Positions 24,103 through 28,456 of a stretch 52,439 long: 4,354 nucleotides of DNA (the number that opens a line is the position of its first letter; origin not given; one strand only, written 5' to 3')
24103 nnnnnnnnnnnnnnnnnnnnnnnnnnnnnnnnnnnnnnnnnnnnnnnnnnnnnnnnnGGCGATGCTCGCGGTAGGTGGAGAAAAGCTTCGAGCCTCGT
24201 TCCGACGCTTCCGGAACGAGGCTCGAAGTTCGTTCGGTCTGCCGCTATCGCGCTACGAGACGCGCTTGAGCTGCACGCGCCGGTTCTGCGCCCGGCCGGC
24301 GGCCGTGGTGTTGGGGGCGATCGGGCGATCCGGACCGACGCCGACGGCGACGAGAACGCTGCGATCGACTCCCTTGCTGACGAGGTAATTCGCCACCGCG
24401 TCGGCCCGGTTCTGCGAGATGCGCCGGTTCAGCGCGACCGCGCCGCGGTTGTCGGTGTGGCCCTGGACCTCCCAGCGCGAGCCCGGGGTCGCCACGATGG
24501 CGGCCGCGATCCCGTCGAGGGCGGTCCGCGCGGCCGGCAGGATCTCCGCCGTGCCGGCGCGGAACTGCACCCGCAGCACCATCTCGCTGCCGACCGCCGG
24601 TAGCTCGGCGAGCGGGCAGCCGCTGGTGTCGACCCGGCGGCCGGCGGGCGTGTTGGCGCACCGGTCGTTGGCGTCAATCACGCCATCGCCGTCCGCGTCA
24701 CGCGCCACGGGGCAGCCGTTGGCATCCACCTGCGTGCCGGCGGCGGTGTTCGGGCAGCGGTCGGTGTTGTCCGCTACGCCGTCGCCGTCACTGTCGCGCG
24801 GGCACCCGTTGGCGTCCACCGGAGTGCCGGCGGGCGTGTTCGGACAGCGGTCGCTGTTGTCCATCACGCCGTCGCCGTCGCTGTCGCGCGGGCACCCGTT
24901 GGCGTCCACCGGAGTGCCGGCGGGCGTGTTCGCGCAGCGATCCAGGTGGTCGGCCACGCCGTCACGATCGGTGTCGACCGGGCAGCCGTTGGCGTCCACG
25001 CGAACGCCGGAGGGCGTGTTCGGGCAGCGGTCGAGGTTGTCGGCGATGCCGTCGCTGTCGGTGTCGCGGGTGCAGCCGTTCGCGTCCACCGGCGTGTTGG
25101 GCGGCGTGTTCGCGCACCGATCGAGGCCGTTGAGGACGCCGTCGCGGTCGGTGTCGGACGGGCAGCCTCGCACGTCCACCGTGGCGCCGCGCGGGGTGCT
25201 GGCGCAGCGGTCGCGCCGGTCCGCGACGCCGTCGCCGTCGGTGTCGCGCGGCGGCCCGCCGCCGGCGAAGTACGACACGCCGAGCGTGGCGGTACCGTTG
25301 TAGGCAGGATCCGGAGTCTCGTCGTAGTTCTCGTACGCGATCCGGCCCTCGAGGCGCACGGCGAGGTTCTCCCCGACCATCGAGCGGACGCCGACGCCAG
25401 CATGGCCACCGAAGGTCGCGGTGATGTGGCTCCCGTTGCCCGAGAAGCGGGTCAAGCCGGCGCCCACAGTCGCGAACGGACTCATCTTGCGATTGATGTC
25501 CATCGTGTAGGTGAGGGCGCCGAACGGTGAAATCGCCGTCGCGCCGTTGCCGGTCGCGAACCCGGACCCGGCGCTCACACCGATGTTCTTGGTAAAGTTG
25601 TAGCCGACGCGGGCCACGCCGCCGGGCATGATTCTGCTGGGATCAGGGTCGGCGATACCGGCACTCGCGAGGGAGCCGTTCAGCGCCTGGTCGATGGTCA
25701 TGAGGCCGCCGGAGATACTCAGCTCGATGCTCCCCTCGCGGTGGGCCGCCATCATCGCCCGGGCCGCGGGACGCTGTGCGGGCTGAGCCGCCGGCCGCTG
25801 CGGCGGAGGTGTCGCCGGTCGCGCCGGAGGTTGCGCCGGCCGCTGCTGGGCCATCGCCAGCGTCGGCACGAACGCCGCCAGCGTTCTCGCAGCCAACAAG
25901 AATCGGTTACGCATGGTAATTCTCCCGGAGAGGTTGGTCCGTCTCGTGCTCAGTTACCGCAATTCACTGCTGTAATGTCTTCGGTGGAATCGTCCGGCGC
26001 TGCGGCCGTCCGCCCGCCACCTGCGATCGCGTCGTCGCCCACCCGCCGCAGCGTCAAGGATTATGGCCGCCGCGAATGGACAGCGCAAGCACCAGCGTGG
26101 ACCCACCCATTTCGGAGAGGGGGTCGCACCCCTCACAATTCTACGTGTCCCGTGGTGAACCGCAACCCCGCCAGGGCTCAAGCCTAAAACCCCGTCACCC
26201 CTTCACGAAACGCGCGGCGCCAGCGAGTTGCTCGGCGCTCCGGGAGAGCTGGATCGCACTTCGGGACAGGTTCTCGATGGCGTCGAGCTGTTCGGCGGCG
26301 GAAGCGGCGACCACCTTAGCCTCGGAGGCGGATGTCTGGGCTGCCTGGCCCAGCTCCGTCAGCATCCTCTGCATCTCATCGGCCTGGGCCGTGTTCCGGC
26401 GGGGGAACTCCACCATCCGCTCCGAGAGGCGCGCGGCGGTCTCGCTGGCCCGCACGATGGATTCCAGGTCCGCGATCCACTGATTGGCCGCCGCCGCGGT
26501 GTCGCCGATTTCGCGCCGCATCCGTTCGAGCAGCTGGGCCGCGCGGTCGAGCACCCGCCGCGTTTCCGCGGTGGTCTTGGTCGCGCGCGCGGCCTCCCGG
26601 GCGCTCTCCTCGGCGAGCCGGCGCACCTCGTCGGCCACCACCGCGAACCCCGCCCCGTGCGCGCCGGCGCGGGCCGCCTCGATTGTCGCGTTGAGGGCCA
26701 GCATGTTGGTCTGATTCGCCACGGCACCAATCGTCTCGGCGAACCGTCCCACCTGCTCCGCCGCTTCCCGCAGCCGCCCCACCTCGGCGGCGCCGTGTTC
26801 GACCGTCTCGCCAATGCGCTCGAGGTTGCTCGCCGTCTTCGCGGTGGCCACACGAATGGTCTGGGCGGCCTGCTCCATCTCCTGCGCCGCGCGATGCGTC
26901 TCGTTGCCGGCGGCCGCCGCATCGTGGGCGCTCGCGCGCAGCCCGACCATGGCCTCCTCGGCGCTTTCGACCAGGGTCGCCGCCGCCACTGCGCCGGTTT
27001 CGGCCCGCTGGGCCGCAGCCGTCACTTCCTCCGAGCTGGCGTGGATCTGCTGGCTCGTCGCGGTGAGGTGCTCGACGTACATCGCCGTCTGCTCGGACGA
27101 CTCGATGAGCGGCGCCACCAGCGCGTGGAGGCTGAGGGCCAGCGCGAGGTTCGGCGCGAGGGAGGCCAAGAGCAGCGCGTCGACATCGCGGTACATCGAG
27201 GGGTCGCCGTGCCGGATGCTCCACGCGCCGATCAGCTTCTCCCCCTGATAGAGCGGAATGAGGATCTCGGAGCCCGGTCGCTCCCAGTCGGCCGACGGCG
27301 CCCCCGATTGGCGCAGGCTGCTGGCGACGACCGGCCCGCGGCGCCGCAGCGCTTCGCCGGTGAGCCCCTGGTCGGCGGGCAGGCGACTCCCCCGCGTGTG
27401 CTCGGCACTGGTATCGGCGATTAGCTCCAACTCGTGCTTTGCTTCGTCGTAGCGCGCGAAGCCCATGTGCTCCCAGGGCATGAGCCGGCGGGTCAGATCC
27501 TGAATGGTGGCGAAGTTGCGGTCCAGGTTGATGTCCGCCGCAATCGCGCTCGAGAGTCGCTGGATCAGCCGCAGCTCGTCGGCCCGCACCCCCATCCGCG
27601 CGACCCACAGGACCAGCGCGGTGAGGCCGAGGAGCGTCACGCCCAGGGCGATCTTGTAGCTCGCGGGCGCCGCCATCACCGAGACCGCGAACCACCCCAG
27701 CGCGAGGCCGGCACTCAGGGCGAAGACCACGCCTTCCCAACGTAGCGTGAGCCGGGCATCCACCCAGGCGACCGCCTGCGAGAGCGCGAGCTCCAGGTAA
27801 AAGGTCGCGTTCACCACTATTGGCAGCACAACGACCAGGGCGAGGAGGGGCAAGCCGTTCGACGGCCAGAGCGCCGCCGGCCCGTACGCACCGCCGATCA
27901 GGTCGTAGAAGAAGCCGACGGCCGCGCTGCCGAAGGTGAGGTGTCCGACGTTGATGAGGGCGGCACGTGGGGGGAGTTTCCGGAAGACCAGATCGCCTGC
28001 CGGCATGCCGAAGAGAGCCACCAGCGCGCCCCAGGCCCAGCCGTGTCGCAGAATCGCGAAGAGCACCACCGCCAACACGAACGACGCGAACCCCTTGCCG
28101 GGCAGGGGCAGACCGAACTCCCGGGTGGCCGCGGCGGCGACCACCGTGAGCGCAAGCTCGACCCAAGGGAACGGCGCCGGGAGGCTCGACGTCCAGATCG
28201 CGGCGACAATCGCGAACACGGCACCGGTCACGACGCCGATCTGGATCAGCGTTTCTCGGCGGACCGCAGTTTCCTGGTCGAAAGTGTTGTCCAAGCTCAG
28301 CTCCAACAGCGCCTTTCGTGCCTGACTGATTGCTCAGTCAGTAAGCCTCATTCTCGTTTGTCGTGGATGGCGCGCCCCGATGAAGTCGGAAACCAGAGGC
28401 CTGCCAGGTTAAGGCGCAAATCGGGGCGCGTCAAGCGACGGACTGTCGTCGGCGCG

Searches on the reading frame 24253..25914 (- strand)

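Call 30: search_protein_families(library=pfam, proteins=[window:24253-25914:-], max_evalue=0.0001)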
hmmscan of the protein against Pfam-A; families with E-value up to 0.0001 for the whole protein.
window:24253-25914:- (553 aa): 3 families
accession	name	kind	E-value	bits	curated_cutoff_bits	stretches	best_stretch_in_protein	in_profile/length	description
PF02412.23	TSP_3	-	4e-24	84.4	25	0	341-361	12-32/36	Thrombospondin type 3 repeat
PF00691.25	OmpA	-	7.3e-19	68.4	27.2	1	451-545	2-98/98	OmpA family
PF13505.12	OMP_b-brl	-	1.8e-09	38.4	28.7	1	80-215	26-173/175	Outer membrane protein beta-barrel domain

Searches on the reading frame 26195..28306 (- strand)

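Call 30: search_protein_families(library=pfam, proteins=[window:26195-28306:-], max_evalue=0.0001)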
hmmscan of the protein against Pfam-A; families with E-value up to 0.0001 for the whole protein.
window:26195-28306:- (703 aa): 2 families
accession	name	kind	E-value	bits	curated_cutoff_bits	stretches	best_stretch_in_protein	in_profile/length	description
PF00015.26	MCPsignal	-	1e-25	91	34.6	1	492-646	7-159/172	Methyl-accepting chemotaxis protein (MCP) signalling domain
PF13185.12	GAF_2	-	6.2e-12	46.3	28.6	1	267-391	10-135/136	GAF domain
